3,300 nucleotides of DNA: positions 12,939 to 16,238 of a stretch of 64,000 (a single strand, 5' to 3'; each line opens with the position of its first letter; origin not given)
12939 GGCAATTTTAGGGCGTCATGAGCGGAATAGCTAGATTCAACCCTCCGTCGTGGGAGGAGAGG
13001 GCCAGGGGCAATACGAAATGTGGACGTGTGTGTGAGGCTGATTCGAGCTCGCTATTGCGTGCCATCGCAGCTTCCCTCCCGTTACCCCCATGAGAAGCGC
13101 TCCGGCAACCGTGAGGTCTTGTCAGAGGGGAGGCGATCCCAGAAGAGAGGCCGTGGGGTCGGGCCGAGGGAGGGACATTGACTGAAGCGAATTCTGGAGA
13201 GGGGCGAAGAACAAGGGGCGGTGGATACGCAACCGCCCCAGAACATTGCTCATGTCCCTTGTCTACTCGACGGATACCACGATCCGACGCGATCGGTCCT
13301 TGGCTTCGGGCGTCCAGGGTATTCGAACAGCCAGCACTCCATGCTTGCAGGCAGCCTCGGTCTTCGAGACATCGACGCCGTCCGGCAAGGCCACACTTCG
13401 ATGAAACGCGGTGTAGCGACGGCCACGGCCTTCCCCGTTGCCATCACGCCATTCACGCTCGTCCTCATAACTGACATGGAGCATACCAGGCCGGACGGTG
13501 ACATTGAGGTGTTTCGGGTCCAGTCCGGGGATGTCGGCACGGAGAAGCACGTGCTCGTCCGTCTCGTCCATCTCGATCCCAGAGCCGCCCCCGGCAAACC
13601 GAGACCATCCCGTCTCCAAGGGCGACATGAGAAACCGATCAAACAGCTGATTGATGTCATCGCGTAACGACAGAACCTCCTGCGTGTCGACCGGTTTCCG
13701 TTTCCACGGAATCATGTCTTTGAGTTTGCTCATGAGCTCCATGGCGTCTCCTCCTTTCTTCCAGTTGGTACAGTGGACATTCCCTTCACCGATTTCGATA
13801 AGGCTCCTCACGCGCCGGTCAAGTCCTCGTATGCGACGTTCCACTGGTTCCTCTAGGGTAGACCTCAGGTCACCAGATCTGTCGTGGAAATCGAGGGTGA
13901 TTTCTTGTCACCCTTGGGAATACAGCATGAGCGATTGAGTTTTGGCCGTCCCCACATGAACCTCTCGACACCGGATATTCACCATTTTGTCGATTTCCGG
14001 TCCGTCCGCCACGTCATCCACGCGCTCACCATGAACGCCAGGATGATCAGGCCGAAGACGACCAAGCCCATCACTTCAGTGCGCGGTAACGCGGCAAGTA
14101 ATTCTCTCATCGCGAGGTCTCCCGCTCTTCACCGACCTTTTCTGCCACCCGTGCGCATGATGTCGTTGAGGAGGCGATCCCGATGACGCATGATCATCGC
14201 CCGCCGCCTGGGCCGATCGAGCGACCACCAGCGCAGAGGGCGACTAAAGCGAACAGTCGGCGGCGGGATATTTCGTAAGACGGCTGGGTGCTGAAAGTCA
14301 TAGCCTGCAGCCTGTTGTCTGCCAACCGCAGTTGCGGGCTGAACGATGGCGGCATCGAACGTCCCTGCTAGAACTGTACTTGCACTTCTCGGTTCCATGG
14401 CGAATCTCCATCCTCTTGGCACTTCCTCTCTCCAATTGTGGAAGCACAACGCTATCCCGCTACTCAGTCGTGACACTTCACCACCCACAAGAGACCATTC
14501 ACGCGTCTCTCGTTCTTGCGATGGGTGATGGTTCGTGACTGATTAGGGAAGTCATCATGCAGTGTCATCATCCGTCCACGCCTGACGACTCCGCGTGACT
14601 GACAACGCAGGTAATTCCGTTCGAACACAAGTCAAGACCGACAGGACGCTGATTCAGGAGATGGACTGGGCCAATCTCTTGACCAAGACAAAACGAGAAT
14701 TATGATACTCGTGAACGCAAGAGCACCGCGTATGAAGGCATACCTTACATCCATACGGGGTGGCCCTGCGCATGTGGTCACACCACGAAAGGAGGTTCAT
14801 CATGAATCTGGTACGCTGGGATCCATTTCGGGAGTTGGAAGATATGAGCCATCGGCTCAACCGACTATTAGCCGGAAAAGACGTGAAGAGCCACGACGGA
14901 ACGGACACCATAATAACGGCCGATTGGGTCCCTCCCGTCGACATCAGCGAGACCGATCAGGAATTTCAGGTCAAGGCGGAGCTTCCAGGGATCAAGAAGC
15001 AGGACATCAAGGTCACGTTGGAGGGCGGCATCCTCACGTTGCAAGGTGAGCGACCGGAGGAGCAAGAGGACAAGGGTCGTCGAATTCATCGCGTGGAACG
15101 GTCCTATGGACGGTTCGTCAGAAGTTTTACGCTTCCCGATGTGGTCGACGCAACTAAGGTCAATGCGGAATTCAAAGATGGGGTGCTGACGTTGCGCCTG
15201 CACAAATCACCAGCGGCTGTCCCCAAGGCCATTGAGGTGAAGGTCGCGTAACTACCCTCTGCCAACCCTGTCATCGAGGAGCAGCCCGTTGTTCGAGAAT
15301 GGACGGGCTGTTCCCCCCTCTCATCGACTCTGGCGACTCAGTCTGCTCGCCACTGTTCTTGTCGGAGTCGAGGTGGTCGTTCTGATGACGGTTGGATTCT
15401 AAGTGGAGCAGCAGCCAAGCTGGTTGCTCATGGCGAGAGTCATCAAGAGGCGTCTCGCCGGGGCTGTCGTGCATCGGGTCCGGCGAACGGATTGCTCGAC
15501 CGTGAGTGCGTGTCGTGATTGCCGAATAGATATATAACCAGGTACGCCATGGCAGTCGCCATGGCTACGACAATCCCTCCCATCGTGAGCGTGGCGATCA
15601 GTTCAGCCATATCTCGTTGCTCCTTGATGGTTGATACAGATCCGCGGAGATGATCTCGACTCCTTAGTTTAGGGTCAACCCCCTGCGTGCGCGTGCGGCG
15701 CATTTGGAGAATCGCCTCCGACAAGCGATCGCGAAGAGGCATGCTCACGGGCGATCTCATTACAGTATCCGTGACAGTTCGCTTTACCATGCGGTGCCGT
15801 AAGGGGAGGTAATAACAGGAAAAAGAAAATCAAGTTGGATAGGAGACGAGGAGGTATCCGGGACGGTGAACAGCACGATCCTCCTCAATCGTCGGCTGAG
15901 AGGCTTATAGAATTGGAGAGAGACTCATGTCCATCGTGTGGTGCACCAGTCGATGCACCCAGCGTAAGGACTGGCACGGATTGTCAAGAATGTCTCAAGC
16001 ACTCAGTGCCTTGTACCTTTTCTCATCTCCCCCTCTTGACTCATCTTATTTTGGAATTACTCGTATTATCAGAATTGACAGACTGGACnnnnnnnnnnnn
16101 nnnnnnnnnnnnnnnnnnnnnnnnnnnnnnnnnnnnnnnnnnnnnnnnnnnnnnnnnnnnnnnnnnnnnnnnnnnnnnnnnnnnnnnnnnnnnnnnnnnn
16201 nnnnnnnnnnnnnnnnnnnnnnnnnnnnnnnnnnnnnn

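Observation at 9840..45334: Split target-site duplication reveals a 29-kb transposon-mediated inversion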

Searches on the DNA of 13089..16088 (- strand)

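Call 9: search_dna_similar(query=window:13089-16088:-, collection=plasmids, mode=near, max_rows=25)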
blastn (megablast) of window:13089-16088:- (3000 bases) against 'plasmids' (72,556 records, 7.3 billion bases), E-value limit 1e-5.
No match.

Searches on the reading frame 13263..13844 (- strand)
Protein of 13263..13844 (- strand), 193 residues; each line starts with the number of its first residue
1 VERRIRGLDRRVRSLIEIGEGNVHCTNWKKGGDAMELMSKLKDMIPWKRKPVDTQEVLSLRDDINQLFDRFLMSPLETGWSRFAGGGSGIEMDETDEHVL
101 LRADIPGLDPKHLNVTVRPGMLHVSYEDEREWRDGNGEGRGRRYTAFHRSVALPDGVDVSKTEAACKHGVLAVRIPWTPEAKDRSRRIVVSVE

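Call 11: search_protein_families(library=pfam, proteins=[window:13263-13844:-], max_evalue=0.001)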
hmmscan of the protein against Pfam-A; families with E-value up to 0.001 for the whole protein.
window:13263-13844:- (193 aa): 1 family
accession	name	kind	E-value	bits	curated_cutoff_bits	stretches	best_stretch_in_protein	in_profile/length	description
PF00011.27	HSP20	-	2.7e-16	60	20.8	1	92-190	2-101/102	Hsp20/alpha crystallin family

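Call 33: search_protein_families(library=ncbifam, proteins=[window:13263-13811:-])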
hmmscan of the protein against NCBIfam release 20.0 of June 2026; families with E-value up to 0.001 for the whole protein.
window:13263-13811:- (182 aa): 3 families
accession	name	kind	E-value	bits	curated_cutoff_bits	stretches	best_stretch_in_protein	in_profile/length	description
NF042420.1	Hsp18_Clos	equivalog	1.2e-13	51.4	195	1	32-178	3-145/147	heat shock protein Hsp18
NF041799.1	Hsp14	equivalog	1.7e-09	37.7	100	1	78-169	20-111/118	archaeal heat shock protein Hsp14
NF041800.1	Hsp20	equivalog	4.5e-09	36.1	140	1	81-171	78-153/162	archaeal heat shock protein Hsp20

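Call 38: find_encoding_contigs(protein=window:13263-13811:-, flank=10000, max_places=10)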
Protein window:13263-13811:- (182 aa): no gene with exactly this product is on record in the collection.

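Call 39: find_encoding_contigs(protein=window:13266-13811:-, flank=10000, max_places=10)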
Protein seq(182 aa) (182 aa): no gene with exactly this product is on record in the collection.

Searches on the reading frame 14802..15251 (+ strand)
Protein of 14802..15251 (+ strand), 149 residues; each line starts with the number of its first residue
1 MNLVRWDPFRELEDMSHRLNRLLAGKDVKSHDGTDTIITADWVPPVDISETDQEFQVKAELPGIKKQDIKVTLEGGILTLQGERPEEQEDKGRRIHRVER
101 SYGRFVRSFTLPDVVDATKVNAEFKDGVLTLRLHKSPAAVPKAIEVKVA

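Call 33: search_protein_families(library=ncbifam, proteins=[window:14802-15251:+])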
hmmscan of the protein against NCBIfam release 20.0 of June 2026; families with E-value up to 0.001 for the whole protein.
window:14802-15251:+ (149 aa): 4 families
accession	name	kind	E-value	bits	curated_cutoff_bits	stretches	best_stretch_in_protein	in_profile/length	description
NF042420.1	Hsp18_Clos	equivalog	1.4e-23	83.6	195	1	45-139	44-137/147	heat shock protein Hsp18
NF041799.1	Hsp14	equivalog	8.1e-19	67.7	100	1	40-136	15-109/118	archaeal heat shock protein Hsp14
NF041800.1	Hsp20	equivalog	5.6e-17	61.8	140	1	35-148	65-161/162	archaeal heat shock protein Hsp20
NF008618.0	PRK11597.1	equivalog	1e-07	31.9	207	1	43-136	32-122/142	small heat shock chaperone IbpB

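Call 42: find_encoding_contigs(protein=window:14802-15251:+, flank=10000, max_places=10)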
Protein window:14802-15251:+ (149 aa): 5 contigs read that carry it; 5 places shown.
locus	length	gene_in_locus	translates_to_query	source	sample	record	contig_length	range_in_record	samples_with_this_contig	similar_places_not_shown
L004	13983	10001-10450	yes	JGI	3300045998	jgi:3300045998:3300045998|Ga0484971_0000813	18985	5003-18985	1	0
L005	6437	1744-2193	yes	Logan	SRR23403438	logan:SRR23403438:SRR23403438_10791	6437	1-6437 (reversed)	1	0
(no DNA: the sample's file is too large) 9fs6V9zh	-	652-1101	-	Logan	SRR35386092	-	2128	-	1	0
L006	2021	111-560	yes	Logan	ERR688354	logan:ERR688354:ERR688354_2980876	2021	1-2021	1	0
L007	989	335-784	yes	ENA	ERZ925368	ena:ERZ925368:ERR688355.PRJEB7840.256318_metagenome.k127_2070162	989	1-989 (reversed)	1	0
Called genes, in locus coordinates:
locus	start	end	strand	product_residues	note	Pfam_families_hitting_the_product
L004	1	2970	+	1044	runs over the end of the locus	PF00873:ACR_tran, PF03176:MMPL (weak)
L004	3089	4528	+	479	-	PF21269:TreT_GT1, PF00534:Glycos_transf_1, PF13692:Glyco_trans_1_4, PF13524:Glyco_trans_1_2 (weak), PF20706:GT4-conflict (weak), PF04945:YHS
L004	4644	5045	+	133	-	PF04542:Sigma70_r2 (weak)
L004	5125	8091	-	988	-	PF13700:DUF4158, PF01526:DDE_Tnp_Tn3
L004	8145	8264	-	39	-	-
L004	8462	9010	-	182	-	PF00011:HSP20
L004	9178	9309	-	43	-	-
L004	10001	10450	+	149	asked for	PF00011:HSP20, PF17886:ArsA_HSP20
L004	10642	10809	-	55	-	-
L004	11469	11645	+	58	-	-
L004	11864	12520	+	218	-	-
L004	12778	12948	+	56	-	-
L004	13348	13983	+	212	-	?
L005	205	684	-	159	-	PF00011:HSP20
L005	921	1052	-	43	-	-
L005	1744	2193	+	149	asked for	PF00011:HSP20, PF17886:ArsA_HSP20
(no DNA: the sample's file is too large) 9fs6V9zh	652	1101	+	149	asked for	PF00011:HSP20, PF17886:ArsA_HSP20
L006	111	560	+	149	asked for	PF00011:HSP20, PF17886:ArsA_HSP20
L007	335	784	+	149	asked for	PF00011:HSP20, PF17886:ArsA_HSP20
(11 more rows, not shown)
